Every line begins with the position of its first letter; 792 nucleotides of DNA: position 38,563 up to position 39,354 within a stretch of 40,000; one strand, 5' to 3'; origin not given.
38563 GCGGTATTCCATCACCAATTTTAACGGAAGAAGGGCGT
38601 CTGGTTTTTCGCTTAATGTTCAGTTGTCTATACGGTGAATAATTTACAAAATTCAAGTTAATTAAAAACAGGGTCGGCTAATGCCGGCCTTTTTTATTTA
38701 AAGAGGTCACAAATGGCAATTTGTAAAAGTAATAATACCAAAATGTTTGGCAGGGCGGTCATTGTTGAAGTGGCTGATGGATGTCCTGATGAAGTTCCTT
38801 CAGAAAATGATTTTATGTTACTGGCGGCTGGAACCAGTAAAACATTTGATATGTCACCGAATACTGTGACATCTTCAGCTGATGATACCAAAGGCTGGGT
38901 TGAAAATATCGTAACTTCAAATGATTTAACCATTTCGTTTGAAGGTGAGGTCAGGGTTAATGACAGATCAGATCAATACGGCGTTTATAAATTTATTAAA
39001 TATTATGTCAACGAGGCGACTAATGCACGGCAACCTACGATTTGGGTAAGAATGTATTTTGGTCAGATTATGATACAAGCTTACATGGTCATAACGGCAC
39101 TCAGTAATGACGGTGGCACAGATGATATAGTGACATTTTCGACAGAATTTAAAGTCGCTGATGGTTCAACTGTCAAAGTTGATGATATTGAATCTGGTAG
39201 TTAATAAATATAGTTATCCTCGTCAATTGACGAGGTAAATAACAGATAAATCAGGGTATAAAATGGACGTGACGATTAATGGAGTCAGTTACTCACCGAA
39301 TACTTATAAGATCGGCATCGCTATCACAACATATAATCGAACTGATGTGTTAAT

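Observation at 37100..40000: Capsid and tail-tube proteins share an identical C-terminal E-S-G-S tag, next to a GT2 glycosyltransferase where tail chaperones are expected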

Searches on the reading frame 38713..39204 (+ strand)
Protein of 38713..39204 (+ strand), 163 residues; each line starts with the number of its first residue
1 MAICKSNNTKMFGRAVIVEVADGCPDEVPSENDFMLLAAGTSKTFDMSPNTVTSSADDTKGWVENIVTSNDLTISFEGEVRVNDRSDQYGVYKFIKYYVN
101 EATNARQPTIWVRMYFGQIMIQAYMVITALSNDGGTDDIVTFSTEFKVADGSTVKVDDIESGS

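Call 5: search_protein_families(library=pfam, proteins=[window:38713-39204:+], max_evalue=0.01)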
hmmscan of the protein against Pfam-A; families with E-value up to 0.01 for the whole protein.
window:38713-39204:+ (163 aa): 1 family
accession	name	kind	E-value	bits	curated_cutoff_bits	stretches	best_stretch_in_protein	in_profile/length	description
PF06199.17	Phage_tail_2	-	2.7e-07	31.1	23.8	1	13-149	4-127/132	Phage tail tube protein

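Call 6: search_protein_families(library=phrogs, proteins=[window:38713-39204:+], max_evalue=0.001)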
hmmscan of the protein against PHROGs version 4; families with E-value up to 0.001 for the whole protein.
window:38713-39204:+ (163 aa): 4 families
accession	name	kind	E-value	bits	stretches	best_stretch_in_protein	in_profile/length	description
phrog_853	-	tail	1.9e-70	238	1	1-159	1-159/254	major tail protein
phrog_1407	-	tail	6.1e-28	99.1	1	1-154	15-163/258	major tail protein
phrog_820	-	tail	1.9e-05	25.4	1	20-89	18-88/155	major tail protein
phrog_3884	-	tail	0.00051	20.9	1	13-146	13-144/162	major tail protein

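Call 8: search_dna_similar(query=window:38713-39204:+, collection=phages, mode=protein, max_rows=40)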
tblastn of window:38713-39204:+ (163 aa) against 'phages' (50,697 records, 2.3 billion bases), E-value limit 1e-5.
Records with a match: 311; places in all: 311; records where one place covers at least 80% of the query: 311.
Best place of each record, by identity: 60-80% 13; <60% 298.
By first word of the organism name: Salmonella 136; Klebsiella 56; Pseudomonas 44; Escherichia 21; Vibrio 17; Erwinia 6; Enterobacter 5; Mannheimia 5; Shigella 4; Cronobacter 3; and 11 more.
By host as written in the record: - 80; Klebsiella pneumoniae 32; Pseudomonas aeruginosa 21; Escherichia coli 10; Salmonella enterica subsp. enterica serovar Typhimurium 9; Salmonella sp. 8; Salmonella enterica 8; Pseudomonas aeruginosa PA14 5; and 89 more.
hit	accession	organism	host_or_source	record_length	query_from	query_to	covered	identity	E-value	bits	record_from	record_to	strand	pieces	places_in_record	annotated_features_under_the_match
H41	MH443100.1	Erwinia phage vB_EhrS_49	Erwinia horticola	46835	2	160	98%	64.2%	5e-65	219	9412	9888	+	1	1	major tail protein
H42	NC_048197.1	Erwinia phage vB_EhrS_49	Erwinia horticola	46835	2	160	98%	64.2%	5e-65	219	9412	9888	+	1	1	major tail protein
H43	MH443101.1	Erwinia phage vB_EhrS_59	Erwinia horticola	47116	2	160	98%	64.2%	5e-65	219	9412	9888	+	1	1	major tail protein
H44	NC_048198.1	Erwinia phage vB_EhrS_59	Erwinia horticola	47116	2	160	98%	64.2%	5e-65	219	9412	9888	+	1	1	major tail protein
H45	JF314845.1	Cronobacter phage ES2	Cronobacter sakazakii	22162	1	158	97%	64.6%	3e-62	212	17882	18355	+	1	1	major tail subunit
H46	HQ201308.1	Cronobacter phage ENT47670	Cronobacter sakazakii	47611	1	158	97%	63.9%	5e-63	214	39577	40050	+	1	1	major tail subunit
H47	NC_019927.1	Cronobacter phage ENT47670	Cronobacter sakazakii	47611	1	158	97%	63.9%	5e-63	214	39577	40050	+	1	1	major tail protein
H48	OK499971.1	Enterobacter phage vB_EclS_CobraSix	Enterobacter cloacae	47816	1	159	98%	61.0%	4e-60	205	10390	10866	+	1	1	hypothetical protein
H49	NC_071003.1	Enterobacter phage vB_EclS_CobraSix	Enterobacter cloacae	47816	1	159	98%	61.0%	4e-60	205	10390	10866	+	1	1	structural protein with Ig domain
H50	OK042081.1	Yersinia phage vB_YenS_P400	Yersinia enterocolitica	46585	1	158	97%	61.4%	8e-60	205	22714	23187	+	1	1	major tail protein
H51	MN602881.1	Erwinia phage Midgardsormr38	Erwinia persicina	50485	1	160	98%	60.0%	2e-60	206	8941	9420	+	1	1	Ig domain-containing protein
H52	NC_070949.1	Erwinia phage Midgardsormr38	Erwinia persicina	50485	1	160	98%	60.0%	2e-60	206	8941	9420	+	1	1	Ig domain-containing protein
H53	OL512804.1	Hafnia phage Pocitis76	Hafnia sp.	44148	1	157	96%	60.5%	2e-57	198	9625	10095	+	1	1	tail tube protein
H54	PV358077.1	Enterobacter phage ENT1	Enterobacter hormaechei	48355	1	159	98%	58.5%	5e-58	199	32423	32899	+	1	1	record has no annotation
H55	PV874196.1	Enterobacter phage BHUENT6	Enterobacter cloacae complex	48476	1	159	98%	58.5%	5e-58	199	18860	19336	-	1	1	record has no annotation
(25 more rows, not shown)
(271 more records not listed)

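Call 25: find_encoding_contigs(protein=window:38713-39204:+, flank=10000, max_places=6)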
Protein window:38713-39204:+ (163 aa): no gene with exactly this product is on record in the collection.

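Call 48: find_related_loci(query=window:38713-39204:+, collection=viral_contigs, flank=10000)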
Query window:38713-39204:+ (163 aa) in viral_contigs; peptide patterns used: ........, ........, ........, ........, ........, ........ (x = any residue, [..] = any of these).
40 stretches matched a pattern; 18 encode a relative of the query (tblastn E <= 1e-3); 18 distinct loci.
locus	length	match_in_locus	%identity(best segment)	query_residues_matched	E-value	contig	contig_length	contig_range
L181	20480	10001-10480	84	1-160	6e-95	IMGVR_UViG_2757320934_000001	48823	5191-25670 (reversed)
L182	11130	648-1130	84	1-161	4e-94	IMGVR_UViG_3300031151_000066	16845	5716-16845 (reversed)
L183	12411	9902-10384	84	1-161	4e-94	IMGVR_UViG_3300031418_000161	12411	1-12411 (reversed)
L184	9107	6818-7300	84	1-161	9e-94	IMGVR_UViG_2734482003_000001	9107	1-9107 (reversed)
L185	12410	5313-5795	84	1-161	6e-94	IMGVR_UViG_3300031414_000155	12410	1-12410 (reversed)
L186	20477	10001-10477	84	1-159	5e-92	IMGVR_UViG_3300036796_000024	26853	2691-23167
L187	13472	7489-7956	83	4-159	1e-90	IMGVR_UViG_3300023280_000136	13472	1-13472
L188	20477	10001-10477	82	1-159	7e-90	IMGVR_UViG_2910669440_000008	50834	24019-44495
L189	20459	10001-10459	86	1-153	2e-89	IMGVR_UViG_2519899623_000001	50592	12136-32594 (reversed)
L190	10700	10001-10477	82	1-159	7e-88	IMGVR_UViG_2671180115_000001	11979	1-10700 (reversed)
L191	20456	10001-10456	84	1-152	7e-87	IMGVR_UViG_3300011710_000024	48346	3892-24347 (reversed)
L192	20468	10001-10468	81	4-159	8e-86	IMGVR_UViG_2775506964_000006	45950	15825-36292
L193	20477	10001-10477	78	1-159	9e-84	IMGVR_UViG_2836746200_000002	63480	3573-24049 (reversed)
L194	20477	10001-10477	84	1-159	5e-93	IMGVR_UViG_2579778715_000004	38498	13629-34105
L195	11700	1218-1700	84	1-161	5e-94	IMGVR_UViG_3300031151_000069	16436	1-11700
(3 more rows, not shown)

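Call 99: search_protein_families(library=phrogs, proteins=[L203:12574-13290:+, L203:12027-12626:+, L203:10585-12030:+, L203:2202-3191:+], max_evalue=0.00001)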
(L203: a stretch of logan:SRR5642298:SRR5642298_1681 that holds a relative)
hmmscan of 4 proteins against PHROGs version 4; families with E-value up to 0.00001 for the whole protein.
L203:12574-13290:+ (238 aa): 2 families
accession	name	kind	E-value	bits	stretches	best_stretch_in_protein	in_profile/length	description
phrog_791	-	unknown function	9.7e-82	274.9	1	20-235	2-219/227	-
phrog_29657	-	unknown function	1.8e-19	70.7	1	189-226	1-38/59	-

L203:12027-12626:+ (199 aa): 1 family
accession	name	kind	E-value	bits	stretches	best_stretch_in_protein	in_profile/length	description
phrog_854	-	moron, auxiliary metabolic gene and host takeover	2.5e-64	217.9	1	8-198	3-199/211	glucosyltransferase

L203:10585-12030:+ (481 aa): 3 families
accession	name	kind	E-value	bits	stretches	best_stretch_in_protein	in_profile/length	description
phrog_1579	-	moron, auxiliary metabolic gene and host takeover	2.8e-209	697.1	1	1-481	2-482/482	glycosyltransferase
phrog_2456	-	moron, auxiliary metabolic gene and host takeover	1.3e-56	192.9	1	15-251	3-238/239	glycosyltransferase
phrog_8858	-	moron, auxiliary metabolic gene and host takeover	1.3e-13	51.5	1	63-216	50-195/395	glycosyltransferase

L203:2202-3191:+ (329 aa): 3 families
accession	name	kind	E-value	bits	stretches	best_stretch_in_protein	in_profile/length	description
phrog_247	-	head and packaging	4.7e-93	313.2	1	1-324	3-342/351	major head protein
phrog_15288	-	head and packaging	8.2e-36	124.3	1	162-325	10-171/172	major head protein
phrog_19632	-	unknown function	5.7e-27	95.5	1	1-141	1-138/149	-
